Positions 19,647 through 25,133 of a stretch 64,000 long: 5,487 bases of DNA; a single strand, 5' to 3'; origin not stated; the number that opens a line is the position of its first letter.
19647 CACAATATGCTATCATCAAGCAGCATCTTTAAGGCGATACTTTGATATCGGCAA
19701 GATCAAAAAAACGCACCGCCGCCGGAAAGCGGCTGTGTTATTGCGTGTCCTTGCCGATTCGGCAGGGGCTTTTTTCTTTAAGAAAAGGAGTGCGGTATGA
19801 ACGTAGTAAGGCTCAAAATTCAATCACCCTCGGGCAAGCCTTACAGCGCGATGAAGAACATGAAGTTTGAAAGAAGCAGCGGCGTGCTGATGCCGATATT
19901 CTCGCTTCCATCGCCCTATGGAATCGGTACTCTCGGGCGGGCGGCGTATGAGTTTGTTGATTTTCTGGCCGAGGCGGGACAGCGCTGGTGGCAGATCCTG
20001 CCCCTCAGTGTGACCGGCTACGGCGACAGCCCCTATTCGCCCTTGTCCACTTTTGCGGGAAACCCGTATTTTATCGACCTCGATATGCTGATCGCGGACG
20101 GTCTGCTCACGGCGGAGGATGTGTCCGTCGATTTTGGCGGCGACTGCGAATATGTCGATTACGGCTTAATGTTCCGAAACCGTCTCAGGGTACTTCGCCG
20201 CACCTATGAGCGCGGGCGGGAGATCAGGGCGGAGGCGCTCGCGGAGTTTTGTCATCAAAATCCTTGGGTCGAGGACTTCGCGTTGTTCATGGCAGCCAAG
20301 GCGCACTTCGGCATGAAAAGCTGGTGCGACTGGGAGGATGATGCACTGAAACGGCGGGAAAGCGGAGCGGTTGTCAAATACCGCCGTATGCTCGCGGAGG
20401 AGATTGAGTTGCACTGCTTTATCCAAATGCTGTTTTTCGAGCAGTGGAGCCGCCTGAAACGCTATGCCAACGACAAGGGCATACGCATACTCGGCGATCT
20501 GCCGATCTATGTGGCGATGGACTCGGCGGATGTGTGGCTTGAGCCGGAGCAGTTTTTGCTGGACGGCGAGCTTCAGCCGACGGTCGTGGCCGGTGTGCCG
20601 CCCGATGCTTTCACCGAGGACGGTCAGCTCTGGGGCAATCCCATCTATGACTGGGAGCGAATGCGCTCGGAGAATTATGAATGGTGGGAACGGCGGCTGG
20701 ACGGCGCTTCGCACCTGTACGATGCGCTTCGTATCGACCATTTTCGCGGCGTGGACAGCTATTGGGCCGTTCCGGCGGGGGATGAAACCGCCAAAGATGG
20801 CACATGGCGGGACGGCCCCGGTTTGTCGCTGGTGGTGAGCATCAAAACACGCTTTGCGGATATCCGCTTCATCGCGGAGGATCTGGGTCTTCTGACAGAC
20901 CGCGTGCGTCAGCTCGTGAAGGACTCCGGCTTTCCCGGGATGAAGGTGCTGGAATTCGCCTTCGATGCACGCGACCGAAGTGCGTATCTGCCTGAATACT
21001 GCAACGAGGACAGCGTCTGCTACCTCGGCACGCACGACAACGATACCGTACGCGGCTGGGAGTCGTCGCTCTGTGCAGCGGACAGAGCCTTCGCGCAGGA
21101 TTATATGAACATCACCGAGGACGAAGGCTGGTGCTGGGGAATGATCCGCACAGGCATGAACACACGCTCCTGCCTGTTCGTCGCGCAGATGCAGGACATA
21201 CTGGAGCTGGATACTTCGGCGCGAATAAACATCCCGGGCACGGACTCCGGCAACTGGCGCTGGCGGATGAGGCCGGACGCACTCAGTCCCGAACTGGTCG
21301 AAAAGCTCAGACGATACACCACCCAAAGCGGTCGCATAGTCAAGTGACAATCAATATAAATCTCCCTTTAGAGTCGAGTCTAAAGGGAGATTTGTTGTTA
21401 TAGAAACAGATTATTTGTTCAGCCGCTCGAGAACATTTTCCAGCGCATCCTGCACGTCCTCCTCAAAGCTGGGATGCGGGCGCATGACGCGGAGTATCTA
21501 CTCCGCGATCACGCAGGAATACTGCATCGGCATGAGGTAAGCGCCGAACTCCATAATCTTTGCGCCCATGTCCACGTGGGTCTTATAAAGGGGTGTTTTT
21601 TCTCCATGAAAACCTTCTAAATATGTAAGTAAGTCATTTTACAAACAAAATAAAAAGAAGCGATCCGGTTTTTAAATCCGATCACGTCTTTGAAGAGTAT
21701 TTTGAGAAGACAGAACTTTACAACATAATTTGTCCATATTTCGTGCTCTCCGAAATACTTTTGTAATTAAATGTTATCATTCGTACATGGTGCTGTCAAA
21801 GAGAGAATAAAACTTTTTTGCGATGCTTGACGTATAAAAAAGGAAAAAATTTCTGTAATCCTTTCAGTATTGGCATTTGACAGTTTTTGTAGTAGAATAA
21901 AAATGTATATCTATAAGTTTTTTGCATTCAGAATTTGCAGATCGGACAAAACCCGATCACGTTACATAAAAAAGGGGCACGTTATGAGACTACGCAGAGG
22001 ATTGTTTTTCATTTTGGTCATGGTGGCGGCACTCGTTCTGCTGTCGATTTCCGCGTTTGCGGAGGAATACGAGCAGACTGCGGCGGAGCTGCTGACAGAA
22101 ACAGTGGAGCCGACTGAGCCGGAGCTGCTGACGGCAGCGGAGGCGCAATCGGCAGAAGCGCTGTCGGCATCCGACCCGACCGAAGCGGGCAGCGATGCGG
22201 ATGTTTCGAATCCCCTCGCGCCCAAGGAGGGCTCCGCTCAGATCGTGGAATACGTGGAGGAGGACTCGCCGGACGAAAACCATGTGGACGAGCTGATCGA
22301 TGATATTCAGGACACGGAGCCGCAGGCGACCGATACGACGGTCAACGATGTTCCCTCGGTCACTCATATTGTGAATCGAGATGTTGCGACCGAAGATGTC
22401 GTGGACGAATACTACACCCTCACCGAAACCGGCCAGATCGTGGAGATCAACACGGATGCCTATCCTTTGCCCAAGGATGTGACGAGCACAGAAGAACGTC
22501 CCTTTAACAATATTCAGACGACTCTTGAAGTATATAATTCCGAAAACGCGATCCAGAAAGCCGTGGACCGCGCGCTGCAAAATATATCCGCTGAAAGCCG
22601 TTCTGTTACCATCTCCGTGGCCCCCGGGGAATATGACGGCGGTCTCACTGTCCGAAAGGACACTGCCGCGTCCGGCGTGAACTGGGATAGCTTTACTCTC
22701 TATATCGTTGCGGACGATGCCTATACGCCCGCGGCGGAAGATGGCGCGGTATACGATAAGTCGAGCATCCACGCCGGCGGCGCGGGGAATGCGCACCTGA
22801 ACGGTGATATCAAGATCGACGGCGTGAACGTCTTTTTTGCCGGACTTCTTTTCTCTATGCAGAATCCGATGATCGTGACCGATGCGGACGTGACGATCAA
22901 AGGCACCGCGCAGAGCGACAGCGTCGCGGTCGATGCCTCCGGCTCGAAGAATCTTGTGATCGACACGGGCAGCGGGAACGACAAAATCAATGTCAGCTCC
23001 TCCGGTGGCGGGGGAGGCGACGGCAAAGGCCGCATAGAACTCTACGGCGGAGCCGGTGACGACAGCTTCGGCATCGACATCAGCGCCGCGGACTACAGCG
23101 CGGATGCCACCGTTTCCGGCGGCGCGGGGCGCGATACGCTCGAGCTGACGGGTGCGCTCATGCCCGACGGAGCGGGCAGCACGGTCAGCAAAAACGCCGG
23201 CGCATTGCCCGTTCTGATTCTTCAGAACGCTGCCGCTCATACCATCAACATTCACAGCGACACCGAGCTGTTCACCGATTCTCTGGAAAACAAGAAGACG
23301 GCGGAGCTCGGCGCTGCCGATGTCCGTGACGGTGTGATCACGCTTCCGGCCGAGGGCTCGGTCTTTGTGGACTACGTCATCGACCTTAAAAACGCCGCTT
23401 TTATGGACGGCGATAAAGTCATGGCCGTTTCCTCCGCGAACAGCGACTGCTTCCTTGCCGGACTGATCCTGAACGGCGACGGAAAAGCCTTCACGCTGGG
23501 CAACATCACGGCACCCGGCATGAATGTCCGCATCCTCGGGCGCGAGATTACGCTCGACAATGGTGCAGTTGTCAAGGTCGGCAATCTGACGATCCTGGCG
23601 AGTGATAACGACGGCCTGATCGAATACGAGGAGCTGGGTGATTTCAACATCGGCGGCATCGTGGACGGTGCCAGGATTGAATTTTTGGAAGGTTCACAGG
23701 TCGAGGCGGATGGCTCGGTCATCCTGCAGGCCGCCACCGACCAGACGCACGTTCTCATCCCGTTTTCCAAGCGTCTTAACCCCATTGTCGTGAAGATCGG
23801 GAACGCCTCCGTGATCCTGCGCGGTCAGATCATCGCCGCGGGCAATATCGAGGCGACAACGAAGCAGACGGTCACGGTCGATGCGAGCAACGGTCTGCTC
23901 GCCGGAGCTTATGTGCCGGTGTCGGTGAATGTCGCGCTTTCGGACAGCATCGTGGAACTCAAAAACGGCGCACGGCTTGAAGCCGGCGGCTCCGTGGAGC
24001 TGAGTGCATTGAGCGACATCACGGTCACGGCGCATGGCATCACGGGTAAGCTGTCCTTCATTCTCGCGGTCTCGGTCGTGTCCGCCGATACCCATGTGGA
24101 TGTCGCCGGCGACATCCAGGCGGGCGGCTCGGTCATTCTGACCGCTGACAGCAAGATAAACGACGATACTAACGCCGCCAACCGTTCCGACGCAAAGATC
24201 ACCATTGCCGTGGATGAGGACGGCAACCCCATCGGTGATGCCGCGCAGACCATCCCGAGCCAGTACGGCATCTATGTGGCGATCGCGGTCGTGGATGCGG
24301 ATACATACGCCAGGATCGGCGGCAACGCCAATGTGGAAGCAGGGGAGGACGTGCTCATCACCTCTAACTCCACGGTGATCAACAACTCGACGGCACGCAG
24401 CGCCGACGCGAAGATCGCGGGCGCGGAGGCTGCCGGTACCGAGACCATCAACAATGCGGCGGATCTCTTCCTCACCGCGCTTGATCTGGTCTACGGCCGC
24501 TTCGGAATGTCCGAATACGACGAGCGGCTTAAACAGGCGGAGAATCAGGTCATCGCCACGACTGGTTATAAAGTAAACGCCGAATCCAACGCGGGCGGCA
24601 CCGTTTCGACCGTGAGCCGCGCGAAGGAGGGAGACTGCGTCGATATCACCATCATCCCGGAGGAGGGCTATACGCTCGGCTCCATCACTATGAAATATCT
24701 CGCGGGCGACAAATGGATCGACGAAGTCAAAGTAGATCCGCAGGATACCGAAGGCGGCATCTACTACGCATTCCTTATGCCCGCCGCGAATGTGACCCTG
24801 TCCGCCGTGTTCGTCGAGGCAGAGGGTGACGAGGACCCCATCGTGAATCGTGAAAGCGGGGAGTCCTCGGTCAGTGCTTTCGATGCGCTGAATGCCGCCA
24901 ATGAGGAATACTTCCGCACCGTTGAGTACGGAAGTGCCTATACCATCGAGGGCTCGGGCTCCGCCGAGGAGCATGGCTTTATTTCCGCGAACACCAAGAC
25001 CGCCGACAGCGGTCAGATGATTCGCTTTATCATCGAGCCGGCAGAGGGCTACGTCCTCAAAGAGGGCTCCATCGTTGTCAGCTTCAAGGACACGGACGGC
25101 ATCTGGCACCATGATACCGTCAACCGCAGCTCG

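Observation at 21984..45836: Single 23.85-kb ORF encoding a 7,950-aa giant surface protein with no recognisable anchor or dedicated export partners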

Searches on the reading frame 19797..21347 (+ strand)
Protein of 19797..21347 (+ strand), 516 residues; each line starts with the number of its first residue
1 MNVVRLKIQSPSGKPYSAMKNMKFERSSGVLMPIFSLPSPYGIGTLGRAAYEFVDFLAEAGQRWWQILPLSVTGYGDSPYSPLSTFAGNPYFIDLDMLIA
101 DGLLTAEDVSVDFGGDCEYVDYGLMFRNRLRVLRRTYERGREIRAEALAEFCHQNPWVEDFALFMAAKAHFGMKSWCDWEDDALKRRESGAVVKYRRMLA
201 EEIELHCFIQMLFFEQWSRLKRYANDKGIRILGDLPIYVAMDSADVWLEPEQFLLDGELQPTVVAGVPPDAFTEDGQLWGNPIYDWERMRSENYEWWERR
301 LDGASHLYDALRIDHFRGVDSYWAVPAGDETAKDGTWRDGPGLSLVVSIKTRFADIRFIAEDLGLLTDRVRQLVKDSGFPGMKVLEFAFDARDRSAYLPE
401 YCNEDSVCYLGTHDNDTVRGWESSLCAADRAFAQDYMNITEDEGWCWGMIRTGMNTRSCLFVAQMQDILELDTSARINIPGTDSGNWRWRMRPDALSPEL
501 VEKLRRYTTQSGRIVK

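Call 10: search_protein_families(library=pfam, max_evalue=0.001, proteins=[window:19797-21347:+])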
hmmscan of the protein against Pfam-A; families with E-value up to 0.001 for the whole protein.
window:19797-21347:+ (516 aa): 1 family
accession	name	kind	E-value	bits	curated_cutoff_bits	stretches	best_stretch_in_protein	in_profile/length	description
PF02446.23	Glyco_hydro_77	-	1.1e-173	578.9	25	1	32-496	1-464/465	4-alpha-glucanotransferase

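Call 17: find_encoding_contigs(protein=window:19797-21347:+, flank=10000, max_places=6)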
Protein window:19797-21347:+ (516 aa): no gene with exactly this product is on record in the collection.

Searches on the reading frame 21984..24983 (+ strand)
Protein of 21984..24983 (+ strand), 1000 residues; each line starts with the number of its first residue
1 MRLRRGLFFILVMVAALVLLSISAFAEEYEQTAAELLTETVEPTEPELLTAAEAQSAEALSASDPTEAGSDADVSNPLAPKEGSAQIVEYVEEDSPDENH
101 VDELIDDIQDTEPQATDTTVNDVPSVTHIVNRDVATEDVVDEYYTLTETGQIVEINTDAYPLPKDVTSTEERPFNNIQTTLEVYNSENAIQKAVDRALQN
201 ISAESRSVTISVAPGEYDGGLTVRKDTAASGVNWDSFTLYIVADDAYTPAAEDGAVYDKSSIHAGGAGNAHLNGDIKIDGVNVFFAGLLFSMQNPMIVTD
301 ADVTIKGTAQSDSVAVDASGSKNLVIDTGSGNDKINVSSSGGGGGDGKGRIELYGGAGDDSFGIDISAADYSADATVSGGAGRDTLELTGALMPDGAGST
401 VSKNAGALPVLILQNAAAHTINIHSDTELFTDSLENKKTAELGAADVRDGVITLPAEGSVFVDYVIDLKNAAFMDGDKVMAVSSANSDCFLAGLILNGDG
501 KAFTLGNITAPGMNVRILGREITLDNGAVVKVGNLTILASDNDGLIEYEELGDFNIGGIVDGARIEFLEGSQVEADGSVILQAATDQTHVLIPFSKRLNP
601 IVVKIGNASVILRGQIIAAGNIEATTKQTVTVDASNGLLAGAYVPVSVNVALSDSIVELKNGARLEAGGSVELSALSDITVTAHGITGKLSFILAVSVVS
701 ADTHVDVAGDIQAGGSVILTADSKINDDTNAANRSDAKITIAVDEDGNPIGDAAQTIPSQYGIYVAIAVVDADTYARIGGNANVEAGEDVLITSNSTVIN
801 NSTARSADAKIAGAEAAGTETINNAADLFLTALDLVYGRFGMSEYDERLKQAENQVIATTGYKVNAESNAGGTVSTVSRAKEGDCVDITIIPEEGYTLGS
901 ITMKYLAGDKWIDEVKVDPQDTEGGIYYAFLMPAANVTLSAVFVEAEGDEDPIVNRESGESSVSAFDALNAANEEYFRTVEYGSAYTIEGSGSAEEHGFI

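Call 5: search_protein_families(library=pfam, max_evalue=0.01, proteins=[window:21984-24983:+])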
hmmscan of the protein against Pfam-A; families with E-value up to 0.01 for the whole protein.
window:21984-24983:+ (1000 aa): 1 family
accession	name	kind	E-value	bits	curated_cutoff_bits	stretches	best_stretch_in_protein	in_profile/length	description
PF18998.6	Flg_new_2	-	1.8e-05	25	23.6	1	862-945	1-71/73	Divergent InlB B-repeat domain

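Call 6: search_protein_families(library=ncbifam, max_evalue=0.01, proteins=[window:21984-24983:+])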
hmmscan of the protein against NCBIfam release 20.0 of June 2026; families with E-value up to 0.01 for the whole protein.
window:21984-24983:+ (1000 aa): 0 families
